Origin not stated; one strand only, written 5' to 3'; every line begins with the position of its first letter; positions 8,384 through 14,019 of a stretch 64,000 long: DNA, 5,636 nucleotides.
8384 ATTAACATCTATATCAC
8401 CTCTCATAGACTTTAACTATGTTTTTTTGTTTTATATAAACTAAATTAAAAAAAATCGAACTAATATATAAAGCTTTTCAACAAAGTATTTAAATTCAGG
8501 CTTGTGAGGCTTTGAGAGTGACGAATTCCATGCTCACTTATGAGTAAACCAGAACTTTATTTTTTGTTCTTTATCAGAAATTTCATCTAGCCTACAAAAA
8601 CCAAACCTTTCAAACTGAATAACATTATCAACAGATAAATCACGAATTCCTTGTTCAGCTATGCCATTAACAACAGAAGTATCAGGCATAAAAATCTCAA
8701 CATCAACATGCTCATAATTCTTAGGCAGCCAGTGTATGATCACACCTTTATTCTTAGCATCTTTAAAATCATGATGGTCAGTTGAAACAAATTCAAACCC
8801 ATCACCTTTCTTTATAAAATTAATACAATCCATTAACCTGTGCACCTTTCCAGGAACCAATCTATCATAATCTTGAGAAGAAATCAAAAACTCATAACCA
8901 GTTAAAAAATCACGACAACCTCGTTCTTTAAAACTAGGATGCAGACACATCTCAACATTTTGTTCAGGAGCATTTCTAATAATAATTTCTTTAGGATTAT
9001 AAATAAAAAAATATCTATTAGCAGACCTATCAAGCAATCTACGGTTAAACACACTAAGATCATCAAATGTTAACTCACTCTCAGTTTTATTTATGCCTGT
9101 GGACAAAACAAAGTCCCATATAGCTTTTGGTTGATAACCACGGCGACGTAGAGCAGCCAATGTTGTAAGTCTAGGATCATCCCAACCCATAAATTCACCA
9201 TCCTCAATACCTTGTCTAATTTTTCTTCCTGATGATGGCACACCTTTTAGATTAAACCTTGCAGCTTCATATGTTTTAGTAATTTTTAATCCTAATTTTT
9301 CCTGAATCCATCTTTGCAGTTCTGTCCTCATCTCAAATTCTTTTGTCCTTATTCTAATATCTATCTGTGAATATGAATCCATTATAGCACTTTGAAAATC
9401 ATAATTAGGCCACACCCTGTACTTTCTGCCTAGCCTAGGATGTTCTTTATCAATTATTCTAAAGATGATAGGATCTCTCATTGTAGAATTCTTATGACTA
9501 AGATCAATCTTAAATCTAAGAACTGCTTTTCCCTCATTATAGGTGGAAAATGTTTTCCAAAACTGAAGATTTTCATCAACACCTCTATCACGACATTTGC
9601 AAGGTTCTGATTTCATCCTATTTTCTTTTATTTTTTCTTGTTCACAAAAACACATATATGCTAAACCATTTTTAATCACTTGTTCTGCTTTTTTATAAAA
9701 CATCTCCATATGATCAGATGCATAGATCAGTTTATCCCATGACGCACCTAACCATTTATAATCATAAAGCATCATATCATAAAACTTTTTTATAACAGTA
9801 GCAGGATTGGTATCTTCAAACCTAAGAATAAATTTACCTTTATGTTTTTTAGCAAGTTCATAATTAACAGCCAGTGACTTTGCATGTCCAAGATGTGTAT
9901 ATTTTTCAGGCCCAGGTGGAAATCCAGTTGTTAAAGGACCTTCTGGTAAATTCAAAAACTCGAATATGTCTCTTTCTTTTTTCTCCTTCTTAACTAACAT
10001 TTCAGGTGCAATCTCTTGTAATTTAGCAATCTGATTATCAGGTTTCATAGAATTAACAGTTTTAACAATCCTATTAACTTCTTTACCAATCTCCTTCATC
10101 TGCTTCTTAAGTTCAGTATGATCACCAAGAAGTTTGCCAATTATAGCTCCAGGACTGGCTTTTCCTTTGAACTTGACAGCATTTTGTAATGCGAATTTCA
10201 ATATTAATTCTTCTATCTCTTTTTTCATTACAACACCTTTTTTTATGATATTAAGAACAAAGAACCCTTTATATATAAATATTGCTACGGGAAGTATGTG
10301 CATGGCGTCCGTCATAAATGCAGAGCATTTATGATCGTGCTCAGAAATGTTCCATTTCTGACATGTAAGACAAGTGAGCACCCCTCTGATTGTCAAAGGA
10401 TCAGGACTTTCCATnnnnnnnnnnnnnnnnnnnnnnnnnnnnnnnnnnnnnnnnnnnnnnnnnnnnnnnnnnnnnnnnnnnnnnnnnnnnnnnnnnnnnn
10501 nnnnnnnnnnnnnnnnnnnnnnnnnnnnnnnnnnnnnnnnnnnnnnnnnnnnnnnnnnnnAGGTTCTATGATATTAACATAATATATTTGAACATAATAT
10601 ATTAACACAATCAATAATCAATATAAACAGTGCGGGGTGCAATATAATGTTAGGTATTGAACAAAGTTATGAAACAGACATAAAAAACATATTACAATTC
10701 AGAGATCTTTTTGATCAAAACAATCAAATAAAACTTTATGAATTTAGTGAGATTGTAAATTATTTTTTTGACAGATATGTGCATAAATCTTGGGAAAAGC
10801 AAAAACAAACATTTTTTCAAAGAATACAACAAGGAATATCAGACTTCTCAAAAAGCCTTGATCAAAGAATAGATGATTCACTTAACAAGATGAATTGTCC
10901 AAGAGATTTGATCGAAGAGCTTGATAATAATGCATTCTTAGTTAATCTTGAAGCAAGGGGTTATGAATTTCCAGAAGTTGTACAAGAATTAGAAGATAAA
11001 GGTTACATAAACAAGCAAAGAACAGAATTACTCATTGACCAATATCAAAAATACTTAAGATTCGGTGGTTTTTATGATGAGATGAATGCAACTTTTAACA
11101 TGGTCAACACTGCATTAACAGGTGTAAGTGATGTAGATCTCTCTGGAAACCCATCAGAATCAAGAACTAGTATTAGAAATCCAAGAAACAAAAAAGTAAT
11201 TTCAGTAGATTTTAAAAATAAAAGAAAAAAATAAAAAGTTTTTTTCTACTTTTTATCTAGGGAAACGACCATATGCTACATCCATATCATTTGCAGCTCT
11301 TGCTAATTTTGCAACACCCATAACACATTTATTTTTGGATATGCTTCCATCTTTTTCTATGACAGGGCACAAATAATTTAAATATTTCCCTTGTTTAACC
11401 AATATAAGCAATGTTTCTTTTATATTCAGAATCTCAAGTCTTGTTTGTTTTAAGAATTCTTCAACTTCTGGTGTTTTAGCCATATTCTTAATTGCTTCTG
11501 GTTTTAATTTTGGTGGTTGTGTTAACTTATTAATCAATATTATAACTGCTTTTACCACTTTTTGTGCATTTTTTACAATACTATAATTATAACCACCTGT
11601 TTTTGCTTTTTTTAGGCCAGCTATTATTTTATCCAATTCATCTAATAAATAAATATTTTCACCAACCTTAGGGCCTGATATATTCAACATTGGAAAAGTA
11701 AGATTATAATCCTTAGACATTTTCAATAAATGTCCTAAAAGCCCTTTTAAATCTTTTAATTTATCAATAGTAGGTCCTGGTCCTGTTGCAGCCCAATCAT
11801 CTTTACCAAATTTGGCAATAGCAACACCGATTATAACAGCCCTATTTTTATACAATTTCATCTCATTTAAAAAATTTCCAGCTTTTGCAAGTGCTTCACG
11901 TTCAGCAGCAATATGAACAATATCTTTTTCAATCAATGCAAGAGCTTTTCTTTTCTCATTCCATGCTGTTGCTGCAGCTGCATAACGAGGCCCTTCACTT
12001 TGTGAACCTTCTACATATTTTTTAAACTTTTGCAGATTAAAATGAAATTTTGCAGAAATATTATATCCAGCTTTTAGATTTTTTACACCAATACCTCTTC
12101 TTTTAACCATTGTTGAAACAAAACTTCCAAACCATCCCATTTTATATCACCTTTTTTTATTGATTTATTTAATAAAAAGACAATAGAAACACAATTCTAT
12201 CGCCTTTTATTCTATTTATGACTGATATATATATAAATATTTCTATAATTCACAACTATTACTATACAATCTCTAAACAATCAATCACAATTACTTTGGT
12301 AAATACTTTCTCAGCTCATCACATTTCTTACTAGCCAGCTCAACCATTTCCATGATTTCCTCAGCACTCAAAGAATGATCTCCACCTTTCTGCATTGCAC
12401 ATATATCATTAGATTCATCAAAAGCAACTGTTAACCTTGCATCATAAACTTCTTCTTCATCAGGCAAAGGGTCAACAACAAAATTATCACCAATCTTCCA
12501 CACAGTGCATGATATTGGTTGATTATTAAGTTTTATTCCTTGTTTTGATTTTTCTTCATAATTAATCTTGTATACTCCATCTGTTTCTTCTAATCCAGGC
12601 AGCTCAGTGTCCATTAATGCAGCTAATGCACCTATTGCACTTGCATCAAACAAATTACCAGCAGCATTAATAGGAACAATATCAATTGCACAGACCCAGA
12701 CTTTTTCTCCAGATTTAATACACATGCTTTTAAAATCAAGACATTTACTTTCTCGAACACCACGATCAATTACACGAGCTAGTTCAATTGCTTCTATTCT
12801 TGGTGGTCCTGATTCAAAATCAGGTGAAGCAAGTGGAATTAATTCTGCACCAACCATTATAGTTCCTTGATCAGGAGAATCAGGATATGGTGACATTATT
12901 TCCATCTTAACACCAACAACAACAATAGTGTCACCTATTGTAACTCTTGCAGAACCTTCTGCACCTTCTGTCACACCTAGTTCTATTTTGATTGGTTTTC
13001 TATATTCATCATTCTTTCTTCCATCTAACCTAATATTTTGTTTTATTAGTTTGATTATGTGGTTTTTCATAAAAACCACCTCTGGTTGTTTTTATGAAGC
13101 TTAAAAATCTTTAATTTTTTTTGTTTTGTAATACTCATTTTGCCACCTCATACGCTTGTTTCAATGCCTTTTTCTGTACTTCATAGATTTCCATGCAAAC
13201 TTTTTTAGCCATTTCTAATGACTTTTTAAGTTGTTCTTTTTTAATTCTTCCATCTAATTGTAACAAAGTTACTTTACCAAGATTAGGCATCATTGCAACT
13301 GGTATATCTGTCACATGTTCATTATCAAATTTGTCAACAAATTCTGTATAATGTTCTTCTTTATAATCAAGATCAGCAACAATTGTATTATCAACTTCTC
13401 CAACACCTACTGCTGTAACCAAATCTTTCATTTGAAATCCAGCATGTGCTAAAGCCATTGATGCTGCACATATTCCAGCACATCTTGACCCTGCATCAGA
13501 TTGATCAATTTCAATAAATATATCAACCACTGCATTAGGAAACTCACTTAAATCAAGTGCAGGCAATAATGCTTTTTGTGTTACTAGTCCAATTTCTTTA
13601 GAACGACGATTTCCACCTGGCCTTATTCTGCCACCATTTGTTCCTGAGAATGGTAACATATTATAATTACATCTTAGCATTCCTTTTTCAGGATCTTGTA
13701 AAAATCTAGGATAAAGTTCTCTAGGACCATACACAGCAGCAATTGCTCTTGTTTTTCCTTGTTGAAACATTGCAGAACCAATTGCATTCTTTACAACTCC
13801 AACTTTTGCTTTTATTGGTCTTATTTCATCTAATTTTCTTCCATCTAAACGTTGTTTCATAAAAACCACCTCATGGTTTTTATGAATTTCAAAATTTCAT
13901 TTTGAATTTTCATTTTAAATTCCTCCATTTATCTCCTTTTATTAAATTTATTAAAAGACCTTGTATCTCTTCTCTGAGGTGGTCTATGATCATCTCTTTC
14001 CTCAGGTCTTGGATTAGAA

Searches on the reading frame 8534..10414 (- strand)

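Call 9: search_protein_families(library=pfam, proteins=[window:8534-10414:-], max_evalue=0.0001)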
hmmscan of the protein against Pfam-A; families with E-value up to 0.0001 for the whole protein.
window:8534-10414:- (626 aa): 3 families
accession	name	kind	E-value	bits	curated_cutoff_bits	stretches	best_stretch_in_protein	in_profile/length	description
PF00749.27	tRNA-synt_1c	-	2.8e-72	243.7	23.4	1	162-462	3-313/314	tRNA synthetases class I (E and Q), catalytic domain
PF03950.23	tRNA-synt_1c_C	-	6.5e-14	52.4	23.9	1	465-534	1-72/91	tRNA synthetases class I (E and Q), anti-codon binding domain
PF20974.2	tRNA-synt_1c_C2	-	1.1e-08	36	23.9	1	559-610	1-69/69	tRNA synthetases class I (E and Q), anti-codon binding domain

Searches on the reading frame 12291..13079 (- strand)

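Call 9: search_protein_families(library=pfam, proteins=[window:12291-13079:-], max_evalue=0.0001)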
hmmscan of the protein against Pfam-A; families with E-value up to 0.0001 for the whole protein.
window:12291-13079:- (262 aa): 2 families
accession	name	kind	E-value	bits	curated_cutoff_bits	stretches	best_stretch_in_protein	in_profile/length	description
PF01138.27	RNase_PH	-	7.3e-29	101.3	25.5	1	28-161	3-130/130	3' exoribonuclease family, domain 1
PF03725.20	RNase_PH_C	-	1.7e-17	63.6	20.8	1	187-251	2-66/67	3' exoribonuclease family, domain 2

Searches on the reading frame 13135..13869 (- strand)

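Call 9: search_protein_families(library=pfam, proteins=[window:13135-13869:-], max_evalue=0.0001)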
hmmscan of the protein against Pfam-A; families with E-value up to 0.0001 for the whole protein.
window:13135-13869:- (244 aa): 2 families
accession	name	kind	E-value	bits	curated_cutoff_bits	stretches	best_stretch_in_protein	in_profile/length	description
PF01138.27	RNase_PH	-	3.1e-27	96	25.5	1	15-145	1-129/130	3' exoribonuclease family, domain 1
PF03725.20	RNase_PH_C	-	1.8e-09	37.8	20.8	1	149-223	1-66/67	3' exoribonuclease family, domain 2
